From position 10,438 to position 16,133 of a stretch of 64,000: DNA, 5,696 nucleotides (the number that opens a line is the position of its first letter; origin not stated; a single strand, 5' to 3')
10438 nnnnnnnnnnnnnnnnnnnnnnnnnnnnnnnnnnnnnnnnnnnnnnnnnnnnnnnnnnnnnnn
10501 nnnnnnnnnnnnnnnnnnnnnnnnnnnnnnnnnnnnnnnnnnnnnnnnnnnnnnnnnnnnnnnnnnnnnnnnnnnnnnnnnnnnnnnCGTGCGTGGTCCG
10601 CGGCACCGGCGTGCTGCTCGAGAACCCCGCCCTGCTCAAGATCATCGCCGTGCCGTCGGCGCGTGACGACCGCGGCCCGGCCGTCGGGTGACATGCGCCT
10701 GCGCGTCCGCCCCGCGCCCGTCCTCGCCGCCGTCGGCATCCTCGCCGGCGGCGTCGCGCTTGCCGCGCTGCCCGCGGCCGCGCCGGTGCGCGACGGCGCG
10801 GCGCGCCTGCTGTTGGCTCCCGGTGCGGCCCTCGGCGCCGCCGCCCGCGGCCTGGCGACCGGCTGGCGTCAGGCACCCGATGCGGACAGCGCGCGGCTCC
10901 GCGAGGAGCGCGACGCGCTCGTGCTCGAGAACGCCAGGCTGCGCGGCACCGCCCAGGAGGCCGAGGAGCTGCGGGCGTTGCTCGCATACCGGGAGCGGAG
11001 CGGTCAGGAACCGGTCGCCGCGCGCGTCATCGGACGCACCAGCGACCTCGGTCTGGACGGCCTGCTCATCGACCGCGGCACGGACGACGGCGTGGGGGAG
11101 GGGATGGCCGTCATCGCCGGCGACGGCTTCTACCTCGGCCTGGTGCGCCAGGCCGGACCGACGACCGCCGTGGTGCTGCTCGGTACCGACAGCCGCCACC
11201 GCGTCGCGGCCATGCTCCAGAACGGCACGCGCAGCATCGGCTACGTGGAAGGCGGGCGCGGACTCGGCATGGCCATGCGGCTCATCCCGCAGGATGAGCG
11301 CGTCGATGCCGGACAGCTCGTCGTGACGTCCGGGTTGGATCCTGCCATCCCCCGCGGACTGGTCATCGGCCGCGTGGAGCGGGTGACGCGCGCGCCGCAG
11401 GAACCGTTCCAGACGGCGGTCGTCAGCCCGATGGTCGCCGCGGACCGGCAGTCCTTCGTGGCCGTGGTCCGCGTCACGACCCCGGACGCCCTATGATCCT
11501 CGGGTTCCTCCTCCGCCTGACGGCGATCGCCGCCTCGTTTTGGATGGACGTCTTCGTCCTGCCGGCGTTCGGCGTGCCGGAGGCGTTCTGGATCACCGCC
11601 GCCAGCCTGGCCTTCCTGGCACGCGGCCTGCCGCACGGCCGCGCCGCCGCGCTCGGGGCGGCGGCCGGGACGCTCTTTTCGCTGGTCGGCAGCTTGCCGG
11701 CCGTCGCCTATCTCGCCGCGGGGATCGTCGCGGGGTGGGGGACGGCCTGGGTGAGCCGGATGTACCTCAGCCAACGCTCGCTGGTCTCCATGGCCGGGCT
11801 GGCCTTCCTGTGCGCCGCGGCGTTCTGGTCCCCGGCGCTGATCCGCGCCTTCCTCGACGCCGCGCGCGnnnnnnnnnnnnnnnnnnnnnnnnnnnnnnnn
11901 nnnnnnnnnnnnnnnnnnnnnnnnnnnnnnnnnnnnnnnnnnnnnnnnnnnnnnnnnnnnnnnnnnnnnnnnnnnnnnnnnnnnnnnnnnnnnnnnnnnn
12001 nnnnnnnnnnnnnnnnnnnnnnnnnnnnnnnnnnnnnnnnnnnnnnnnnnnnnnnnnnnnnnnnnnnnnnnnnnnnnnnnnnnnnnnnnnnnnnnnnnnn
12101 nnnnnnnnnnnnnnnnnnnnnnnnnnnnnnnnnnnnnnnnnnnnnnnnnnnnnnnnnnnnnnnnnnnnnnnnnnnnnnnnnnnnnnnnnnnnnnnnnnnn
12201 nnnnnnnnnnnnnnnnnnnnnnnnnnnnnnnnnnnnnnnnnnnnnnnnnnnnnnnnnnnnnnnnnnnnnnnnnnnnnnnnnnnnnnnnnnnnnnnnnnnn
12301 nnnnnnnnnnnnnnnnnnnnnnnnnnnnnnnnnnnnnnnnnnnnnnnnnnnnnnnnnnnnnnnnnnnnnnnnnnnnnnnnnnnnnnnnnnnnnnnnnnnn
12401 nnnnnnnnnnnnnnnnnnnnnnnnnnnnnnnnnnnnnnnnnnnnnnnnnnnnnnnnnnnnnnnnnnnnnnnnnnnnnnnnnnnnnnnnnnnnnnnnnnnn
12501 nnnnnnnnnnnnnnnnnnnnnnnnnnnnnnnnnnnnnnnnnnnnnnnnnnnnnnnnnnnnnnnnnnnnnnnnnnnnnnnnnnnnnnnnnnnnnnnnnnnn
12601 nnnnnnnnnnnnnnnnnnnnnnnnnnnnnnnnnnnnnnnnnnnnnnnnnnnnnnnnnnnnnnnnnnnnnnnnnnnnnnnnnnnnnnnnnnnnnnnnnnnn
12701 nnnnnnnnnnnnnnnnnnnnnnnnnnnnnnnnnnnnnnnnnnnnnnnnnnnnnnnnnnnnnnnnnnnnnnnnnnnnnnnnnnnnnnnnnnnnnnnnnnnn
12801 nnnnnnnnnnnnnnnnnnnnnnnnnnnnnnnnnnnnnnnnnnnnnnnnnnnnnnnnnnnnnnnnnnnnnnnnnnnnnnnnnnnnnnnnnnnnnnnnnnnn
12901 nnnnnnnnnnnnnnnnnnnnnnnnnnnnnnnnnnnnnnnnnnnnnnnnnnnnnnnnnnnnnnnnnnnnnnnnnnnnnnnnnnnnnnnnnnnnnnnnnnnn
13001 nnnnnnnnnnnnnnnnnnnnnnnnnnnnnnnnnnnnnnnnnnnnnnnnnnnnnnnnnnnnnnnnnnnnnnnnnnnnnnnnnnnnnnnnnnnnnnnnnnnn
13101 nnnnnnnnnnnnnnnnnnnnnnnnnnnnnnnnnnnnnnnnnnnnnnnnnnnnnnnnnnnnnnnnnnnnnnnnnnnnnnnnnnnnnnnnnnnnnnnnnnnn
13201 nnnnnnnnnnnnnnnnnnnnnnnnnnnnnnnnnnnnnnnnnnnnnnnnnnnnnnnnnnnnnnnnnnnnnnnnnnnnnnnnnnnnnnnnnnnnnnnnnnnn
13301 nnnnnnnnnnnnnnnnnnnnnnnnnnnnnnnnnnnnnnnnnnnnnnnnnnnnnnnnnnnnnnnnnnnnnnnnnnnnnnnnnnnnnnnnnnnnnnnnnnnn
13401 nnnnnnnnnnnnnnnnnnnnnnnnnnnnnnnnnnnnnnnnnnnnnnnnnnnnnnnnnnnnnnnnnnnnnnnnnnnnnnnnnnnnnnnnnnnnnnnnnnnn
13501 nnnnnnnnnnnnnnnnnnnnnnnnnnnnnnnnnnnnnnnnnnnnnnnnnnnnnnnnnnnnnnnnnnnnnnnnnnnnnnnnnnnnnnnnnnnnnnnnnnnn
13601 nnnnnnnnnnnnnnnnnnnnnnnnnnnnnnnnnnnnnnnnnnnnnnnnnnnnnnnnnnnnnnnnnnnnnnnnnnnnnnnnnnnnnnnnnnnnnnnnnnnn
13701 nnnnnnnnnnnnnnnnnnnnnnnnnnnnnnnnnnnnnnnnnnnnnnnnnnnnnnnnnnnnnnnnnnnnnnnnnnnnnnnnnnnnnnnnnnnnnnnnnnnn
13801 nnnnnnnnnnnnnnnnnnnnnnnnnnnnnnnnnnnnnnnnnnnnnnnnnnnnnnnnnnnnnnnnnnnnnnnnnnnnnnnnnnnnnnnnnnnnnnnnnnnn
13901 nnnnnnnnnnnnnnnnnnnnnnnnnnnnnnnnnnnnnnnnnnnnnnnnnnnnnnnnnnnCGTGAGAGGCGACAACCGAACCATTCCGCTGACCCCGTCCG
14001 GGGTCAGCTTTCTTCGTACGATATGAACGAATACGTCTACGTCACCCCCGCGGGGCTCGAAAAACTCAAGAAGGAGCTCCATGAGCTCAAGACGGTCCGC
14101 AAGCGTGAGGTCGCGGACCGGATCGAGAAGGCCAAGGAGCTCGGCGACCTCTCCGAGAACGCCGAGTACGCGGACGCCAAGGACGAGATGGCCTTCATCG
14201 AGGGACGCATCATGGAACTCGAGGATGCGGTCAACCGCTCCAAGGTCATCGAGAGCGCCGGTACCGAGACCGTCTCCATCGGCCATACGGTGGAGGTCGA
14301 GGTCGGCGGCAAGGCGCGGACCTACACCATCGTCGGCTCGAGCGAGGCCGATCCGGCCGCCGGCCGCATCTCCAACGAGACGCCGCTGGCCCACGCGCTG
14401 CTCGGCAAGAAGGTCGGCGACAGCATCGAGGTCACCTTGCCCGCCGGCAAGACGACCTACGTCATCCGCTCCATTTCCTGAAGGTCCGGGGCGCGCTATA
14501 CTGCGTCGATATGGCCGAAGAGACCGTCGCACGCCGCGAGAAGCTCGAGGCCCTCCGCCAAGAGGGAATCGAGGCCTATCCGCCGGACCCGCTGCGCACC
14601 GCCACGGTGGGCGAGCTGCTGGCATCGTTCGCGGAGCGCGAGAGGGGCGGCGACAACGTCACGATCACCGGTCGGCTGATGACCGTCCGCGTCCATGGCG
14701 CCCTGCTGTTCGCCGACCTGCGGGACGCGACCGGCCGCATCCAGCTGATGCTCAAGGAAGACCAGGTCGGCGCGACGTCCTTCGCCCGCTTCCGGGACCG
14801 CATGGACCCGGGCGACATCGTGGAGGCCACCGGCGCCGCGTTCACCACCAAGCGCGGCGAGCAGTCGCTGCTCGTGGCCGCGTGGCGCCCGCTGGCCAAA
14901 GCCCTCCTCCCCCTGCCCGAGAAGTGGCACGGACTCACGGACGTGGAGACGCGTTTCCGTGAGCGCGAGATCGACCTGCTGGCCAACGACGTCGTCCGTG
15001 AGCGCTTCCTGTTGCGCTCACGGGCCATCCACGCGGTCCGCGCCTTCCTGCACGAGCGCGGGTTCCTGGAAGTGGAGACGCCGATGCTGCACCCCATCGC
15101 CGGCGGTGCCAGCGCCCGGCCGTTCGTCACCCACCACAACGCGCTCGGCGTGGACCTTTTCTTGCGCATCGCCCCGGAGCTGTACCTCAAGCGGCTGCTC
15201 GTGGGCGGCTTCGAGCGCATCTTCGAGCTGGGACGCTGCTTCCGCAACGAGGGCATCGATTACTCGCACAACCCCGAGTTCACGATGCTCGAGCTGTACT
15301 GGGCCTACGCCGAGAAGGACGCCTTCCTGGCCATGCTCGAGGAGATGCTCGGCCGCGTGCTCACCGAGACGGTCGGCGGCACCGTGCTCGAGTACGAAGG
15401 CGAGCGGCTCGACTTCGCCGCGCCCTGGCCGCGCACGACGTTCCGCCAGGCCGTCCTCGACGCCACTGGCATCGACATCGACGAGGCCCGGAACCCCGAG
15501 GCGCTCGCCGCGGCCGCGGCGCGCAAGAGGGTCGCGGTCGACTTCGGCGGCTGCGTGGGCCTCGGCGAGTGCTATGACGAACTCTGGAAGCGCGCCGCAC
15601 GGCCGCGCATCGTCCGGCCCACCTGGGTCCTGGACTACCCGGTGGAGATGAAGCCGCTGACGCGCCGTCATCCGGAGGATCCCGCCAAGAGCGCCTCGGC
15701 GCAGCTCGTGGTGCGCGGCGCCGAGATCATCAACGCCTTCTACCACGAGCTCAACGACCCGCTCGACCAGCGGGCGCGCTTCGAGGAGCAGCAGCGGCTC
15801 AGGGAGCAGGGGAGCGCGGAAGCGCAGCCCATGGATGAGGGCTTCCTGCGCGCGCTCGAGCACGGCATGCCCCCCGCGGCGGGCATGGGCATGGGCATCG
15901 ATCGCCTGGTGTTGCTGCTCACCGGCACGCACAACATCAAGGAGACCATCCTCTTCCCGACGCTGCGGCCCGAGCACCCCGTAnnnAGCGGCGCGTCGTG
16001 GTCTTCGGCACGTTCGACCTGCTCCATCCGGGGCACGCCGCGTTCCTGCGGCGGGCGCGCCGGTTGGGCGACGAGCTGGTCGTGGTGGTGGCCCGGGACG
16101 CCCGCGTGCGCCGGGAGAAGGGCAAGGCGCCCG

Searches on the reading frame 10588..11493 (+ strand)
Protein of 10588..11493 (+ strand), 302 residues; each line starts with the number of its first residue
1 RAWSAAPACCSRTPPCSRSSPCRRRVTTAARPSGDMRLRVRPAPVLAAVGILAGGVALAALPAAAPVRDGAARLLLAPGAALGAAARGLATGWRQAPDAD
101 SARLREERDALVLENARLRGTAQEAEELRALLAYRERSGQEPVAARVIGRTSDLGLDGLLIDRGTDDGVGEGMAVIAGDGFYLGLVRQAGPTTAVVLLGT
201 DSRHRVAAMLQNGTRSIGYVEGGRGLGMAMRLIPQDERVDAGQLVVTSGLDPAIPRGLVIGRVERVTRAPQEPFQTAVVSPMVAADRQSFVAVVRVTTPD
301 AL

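Call 38: search_protein_families(library=pfam, proteins=[window:10588-11493:+], max_evalue=0.001)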
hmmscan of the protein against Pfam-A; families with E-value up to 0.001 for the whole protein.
window:10588-11493:+ (302 aa): 1 family
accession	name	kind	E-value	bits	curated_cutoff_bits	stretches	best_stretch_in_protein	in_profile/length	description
PF04085.20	MreC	-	8.9e-34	116.8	28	1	147-294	1-146/147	Rod shape-determining protein MreC, barrel core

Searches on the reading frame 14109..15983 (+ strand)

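Call 38: search_protein_families(library=pfam, proteins=[window:14109-15983:+], max_evalue=0.001)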
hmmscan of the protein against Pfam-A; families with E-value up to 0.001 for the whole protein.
window:14109-15983:+ (625 aa): 3 families
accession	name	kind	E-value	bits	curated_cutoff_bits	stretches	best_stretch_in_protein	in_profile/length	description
PF00152.25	tRNA-synt_2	-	1.6e-85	287.3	25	1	279-619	2-307/308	tRNA synthetases class II (D, K and N)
PF01336.31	tRNA_anti-codon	-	1.4e-13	51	27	1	184-262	1-75/75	OB-fold nucleic acid binding domain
PF01409.25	tRNA-synt_2d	-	1.4e-06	28.5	19.8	0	370-425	104-157/246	tRNA synthetases class II core domain (F)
